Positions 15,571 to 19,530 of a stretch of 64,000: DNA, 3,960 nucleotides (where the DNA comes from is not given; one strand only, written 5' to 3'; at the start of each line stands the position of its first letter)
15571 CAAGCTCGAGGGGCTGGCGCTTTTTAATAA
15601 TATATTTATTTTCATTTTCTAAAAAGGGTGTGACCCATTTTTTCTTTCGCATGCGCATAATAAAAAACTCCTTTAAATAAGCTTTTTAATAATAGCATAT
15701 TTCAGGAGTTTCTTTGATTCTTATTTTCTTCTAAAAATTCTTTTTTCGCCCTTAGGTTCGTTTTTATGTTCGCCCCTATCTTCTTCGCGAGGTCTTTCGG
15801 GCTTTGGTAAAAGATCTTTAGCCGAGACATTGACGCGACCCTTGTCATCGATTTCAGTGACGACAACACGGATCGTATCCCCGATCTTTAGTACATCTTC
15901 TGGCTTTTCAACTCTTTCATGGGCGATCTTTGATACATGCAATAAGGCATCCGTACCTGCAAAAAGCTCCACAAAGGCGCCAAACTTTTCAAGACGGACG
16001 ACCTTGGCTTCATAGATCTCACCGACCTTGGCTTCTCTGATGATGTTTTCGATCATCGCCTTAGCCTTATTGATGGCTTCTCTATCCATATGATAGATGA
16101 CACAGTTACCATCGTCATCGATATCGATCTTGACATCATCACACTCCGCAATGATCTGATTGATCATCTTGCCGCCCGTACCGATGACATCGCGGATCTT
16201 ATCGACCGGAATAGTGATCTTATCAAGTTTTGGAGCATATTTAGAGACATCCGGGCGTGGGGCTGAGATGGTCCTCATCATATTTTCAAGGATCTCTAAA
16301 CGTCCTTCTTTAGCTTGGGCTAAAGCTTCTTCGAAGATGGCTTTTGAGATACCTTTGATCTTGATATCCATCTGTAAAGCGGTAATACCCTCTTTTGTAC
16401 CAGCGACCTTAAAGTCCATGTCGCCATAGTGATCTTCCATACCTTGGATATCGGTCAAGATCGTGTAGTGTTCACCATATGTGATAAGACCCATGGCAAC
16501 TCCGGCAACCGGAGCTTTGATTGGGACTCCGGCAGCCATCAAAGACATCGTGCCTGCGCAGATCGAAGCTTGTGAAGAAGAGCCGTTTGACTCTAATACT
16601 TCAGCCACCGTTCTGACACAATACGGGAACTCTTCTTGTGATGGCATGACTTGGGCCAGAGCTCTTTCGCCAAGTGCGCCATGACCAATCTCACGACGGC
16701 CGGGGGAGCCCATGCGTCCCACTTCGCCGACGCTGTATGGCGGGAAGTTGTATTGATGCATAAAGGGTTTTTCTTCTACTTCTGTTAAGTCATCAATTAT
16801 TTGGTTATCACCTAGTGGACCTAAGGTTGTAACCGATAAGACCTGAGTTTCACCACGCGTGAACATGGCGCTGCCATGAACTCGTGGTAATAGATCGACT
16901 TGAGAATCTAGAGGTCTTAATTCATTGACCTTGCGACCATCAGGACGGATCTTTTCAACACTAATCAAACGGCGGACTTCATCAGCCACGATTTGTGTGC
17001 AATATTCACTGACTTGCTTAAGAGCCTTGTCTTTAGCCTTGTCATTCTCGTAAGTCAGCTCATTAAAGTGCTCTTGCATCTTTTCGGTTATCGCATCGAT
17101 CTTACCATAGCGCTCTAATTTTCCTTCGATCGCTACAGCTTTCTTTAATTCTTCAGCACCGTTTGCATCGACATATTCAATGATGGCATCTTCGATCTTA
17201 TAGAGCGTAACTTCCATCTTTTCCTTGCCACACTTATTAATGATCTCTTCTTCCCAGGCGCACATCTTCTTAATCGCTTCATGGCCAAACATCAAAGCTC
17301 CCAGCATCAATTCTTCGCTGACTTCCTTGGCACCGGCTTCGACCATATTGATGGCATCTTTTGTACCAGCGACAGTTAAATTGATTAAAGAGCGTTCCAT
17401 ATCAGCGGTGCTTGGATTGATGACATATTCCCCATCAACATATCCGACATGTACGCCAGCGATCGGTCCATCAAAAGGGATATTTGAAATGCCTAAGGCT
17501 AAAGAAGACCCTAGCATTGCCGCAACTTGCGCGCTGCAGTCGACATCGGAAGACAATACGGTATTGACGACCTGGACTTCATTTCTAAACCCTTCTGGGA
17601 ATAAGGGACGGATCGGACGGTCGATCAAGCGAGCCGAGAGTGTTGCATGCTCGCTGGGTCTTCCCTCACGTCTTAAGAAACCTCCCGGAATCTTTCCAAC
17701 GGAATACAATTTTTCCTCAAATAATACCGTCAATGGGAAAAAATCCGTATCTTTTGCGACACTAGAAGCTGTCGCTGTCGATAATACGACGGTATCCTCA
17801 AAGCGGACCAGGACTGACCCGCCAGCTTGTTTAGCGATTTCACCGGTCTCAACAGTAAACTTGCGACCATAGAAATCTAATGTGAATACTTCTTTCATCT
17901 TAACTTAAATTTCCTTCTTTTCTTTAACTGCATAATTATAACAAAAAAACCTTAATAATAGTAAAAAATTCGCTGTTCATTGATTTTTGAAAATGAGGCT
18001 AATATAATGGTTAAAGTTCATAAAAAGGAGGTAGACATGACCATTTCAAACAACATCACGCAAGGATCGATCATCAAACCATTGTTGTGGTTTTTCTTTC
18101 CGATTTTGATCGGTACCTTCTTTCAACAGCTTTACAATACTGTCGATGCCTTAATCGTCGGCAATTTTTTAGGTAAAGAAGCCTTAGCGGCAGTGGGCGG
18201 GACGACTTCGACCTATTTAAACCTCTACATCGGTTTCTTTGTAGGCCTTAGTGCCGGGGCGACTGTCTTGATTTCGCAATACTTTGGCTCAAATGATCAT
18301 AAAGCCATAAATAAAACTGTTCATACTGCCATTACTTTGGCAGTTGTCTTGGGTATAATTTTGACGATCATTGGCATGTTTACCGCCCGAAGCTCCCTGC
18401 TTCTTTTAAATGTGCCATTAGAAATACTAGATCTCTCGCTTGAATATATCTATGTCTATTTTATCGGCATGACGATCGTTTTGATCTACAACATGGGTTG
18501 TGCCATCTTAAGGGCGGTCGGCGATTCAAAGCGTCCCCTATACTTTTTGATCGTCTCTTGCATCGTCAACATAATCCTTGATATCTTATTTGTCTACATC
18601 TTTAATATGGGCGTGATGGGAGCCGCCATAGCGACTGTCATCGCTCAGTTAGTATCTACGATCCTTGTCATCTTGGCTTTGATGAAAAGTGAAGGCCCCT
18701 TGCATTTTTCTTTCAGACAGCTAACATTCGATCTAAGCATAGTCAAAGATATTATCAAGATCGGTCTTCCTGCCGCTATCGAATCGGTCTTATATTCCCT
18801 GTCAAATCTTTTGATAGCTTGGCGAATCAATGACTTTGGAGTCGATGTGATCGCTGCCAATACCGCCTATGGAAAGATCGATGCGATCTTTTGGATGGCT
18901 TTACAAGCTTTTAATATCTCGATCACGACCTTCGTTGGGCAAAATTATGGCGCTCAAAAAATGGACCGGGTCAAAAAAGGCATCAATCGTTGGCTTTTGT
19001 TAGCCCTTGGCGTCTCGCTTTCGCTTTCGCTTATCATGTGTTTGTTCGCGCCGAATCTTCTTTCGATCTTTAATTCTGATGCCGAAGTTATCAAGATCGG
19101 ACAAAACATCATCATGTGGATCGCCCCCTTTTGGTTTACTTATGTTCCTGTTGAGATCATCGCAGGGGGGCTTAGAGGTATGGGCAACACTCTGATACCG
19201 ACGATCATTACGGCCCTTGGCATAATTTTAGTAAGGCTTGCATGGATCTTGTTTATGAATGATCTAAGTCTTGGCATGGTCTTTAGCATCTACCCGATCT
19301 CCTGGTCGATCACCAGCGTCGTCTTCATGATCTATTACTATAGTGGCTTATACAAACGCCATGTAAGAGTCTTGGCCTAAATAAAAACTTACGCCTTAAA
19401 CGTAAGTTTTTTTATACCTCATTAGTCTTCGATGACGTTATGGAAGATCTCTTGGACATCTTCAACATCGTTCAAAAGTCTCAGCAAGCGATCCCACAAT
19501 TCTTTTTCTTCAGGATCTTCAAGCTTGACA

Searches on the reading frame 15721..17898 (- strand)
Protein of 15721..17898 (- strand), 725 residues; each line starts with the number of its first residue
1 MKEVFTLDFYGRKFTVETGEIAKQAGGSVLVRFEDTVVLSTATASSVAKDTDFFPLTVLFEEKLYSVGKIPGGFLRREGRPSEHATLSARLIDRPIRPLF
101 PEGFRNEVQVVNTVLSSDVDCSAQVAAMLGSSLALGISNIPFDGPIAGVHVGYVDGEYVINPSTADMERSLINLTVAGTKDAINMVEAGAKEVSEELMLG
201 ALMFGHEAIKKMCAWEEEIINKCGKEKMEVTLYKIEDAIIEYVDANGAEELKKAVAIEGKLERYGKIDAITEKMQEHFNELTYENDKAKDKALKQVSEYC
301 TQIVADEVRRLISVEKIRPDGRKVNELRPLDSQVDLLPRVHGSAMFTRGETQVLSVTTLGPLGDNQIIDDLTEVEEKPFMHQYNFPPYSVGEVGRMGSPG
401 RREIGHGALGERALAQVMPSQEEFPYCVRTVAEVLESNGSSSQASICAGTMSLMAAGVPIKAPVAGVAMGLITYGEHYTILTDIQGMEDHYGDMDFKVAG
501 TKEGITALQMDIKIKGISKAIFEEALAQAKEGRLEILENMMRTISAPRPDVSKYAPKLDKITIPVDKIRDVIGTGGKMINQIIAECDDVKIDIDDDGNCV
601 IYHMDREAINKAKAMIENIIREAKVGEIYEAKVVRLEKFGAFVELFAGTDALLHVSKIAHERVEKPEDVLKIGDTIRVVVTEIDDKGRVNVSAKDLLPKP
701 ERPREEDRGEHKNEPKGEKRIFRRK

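Call 43: search_protein_families(library=pfam, proteins=[window:15721-17898:-], max_evalue=0.00001)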
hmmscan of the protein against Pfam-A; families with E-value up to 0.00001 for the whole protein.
window:15721-17898:- (725 aa): 5 families
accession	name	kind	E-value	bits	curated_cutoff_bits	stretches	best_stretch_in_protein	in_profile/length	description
PF01138.27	RNase_PH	-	6.4e-53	179.1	25.5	2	12-141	3-130/130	3' exoribonuclease family, domain 1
PF03725.20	RNase_PH_C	-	6.8e-21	74.4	20.8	2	144-208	1-67/67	3' exoribonuclease family, domain 2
PF00575.29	S1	-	1.7e-19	70.4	22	1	623-693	2-73/74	S1 RNA binding domain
PF03726.19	PNPase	-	1.7e-10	41.6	24.6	1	240-323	3-81/81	Polyribonucleotide nucleotidyltransferase, RNA binding domain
PF00013.35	KH_1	-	2.2e-10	40.6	21.5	1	560-617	3-65/66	KH domain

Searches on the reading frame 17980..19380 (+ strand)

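Call 43: search_protein_families(library=pfam, proteins=[window:17980-19380:+], max_evalue=0.00001)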
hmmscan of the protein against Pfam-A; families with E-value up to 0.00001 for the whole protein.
window:17980-19380:+ (466 aa): 2 families
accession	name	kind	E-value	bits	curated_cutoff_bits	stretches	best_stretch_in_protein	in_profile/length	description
PF01554.23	MatE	-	1.3e-55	188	24.9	2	41-202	1-160/161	MatE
PF03023.19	MurJ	-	1.4e-08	34.2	27.4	1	33-239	197-404/451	Lipid II flippase MurJ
